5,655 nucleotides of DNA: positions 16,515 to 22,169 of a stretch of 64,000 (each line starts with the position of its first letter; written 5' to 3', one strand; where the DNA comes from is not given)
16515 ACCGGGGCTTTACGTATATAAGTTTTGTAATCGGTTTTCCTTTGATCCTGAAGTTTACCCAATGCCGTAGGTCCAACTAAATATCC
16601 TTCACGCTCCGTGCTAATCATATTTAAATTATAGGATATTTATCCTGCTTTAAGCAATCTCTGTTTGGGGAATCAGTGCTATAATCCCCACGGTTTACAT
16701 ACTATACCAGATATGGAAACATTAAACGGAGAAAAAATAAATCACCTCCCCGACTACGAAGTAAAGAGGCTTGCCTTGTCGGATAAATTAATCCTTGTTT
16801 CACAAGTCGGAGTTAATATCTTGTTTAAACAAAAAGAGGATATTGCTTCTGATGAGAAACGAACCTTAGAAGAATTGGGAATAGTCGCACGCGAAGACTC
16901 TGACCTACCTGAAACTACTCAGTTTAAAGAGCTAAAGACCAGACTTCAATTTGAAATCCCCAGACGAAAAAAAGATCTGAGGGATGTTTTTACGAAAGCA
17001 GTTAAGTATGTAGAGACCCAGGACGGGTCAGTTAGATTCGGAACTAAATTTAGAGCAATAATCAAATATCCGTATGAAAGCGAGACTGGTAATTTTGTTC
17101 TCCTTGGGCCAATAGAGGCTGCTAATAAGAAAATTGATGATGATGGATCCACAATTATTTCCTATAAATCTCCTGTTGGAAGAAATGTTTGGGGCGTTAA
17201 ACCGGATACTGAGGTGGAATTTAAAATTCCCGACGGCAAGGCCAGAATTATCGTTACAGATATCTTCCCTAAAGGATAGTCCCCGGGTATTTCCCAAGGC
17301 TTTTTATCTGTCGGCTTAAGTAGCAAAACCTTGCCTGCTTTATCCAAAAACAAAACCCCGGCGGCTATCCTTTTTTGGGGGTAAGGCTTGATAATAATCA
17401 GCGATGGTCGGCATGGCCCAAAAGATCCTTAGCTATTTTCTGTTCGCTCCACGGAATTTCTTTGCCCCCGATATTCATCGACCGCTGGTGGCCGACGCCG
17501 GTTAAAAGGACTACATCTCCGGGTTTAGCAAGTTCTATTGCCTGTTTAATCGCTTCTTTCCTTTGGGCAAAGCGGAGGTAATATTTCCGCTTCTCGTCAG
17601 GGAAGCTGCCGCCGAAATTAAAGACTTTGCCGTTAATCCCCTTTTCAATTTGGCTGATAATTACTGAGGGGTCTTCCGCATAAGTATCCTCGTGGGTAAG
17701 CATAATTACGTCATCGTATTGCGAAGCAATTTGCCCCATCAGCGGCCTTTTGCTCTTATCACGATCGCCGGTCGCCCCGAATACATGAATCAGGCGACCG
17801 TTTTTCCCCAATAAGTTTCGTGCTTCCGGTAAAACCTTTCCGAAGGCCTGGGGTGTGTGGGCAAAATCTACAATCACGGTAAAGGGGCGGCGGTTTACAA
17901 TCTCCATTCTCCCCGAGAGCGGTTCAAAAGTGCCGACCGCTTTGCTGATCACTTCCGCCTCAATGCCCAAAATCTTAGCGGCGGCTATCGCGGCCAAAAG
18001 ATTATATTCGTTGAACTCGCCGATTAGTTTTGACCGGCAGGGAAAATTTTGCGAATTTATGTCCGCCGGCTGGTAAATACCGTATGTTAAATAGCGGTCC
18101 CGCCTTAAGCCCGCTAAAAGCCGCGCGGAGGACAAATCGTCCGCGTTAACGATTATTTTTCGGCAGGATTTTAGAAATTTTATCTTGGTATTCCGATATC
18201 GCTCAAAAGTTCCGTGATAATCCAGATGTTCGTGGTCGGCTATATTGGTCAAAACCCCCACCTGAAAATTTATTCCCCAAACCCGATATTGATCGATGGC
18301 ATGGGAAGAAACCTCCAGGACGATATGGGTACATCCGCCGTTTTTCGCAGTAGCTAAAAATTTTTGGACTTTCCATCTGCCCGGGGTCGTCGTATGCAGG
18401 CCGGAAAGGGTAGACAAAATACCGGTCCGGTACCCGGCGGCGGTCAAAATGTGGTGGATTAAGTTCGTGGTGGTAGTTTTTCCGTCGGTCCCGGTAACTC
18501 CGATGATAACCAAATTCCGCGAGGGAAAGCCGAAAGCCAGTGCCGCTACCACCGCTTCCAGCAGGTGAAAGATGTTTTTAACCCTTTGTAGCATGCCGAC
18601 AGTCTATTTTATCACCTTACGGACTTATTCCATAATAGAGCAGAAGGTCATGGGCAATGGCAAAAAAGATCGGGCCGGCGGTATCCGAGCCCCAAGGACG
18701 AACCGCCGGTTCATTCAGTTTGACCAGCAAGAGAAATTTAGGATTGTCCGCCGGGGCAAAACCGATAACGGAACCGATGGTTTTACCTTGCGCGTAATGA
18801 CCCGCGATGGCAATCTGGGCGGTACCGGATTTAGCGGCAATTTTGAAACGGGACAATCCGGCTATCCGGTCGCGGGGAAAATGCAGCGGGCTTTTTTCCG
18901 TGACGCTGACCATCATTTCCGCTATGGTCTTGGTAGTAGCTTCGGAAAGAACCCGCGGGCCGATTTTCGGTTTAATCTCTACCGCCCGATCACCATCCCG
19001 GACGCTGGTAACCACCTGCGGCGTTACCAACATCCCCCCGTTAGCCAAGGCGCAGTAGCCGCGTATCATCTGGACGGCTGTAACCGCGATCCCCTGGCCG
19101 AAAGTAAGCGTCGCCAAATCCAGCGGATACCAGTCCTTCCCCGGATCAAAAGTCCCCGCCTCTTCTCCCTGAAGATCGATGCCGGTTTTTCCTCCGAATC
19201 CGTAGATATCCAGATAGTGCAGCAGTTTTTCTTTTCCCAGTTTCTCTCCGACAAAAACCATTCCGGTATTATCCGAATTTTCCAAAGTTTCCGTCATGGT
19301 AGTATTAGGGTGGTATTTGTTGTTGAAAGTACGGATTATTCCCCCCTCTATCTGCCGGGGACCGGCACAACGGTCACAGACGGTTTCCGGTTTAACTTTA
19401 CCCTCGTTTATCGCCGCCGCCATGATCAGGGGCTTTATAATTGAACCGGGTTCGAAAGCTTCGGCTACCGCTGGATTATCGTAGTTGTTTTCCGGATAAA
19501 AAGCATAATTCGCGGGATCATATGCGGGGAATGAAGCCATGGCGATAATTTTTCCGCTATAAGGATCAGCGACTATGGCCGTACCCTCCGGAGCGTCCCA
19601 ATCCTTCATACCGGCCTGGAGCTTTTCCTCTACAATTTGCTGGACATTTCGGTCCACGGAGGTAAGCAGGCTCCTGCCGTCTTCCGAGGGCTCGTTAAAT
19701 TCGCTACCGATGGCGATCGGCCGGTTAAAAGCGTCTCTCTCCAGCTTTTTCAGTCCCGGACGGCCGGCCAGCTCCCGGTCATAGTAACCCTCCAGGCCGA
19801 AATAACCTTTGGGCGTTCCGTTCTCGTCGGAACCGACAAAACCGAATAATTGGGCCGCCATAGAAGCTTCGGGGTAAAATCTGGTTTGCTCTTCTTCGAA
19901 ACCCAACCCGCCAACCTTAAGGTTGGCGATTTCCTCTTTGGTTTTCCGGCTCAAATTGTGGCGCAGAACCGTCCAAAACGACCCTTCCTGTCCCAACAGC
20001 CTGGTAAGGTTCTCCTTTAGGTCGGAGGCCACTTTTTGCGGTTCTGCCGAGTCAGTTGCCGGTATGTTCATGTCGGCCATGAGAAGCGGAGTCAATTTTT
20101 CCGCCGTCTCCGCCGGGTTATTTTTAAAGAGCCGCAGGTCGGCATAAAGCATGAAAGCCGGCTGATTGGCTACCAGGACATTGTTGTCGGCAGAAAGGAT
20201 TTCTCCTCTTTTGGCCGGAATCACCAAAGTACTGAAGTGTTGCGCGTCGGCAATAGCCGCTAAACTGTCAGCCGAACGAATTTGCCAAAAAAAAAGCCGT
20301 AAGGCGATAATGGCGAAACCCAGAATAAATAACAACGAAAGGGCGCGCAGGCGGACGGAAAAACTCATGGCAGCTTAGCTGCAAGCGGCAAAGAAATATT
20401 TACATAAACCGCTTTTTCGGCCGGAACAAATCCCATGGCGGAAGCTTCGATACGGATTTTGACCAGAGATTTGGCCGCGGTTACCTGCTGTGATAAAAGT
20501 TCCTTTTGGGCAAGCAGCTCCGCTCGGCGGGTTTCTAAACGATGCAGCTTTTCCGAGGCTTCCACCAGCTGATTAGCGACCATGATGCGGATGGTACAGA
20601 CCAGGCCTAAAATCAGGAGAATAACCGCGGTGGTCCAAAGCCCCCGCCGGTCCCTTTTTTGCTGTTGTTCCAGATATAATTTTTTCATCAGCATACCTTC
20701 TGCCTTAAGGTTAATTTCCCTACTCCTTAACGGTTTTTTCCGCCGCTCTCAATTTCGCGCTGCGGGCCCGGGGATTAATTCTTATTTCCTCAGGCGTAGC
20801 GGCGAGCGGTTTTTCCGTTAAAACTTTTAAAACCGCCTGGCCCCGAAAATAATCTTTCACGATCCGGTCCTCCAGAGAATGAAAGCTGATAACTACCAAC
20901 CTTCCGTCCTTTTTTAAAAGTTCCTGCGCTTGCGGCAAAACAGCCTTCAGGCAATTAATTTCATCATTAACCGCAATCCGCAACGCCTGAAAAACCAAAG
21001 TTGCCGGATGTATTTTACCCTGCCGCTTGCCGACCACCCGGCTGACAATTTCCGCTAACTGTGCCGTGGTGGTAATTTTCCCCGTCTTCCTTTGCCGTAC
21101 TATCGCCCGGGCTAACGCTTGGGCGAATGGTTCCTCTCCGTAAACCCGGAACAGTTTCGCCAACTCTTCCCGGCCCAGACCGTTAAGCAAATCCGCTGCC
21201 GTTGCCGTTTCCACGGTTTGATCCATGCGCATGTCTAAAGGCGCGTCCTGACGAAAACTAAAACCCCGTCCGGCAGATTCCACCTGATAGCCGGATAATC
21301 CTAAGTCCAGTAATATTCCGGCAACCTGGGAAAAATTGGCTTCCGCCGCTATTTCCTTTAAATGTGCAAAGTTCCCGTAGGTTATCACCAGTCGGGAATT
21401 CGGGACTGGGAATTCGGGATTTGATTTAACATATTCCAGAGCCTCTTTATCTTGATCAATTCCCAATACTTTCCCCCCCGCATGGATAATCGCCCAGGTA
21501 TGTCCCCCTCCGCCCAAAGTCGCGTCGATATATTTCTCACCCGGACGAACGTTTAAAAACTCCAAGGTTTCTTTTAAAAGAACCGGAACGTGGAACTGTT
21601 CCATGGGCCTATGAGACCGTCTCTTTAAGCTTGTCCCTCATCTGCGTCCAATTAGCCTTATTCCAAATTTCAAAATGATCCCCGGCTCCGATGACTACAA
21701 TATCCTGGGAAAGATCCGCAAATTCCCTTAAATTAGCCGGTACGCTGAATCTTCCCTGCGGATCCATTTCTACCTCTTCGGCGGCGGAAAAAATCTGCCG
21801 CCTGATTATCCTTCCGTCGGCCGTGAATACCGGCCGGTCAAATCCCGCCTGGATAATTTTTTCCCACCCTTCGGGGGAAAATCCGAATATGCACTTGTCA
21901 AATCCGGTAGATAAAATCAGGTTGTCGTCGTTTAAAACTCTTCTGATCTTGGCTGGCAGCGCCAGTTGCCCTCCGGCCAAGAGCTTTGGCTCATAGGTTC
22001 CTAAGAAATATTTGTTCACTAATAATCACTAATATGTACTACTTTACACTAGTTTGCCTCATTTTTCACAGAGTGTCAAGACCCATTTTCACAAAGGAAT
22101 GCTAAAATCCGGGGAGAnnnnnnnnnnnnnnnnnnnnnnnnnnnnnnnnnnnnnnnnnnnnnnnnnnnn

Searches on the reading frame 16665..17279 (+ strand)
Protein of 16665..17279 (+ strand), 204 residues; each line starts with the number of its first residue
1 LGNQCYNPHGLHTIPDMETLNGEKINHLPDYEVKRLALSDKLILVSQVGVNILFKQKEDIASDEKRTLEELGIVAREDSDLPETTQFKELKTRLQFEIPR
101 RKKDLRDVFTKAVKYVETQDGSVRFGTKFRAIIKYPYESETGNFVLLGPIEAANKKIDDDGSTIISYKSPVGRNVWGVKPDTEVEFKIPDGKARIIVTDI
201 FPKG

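Call 7: search_protein_families(library=pfam, proteins=[window:16665-17279:+], max_evalue=0.01)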
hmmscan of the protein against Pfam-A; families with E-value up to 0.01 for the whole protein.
window:16665-17279:+ (204 aa): 1 family
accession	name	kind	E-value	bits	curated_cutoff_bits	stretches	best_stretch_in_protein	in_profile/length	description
PF01272.25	GreA_GreB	-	2.6e-07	30.9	26.9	1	137-200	18-75/77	Transcription elongation factor, GreA/GreB, C-term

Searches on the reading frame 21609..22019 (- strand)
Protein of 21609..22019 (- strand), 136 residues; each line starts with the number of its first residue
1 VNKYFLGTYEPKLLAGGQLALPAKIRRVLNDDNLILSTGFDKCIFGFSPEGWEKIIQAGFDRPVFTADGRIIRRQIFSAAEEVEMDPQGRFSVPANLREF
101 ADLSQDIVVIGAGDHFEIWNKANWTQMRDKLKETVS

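Call 6: search_protein_families(library=pfam, proteins=[window:21609-22019:-], max_evalue=0.01)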
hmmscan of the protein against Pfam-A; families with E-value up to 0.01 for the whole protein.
window:21609-22019:- (136 aa): 1 family
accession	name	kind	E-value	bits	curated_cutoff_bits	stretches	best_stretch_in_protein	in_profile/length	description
PF02381.23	MraZ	-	8.8e-28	96.5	23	2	76-133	1-58/72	MraZ protein, putative antitoxin-like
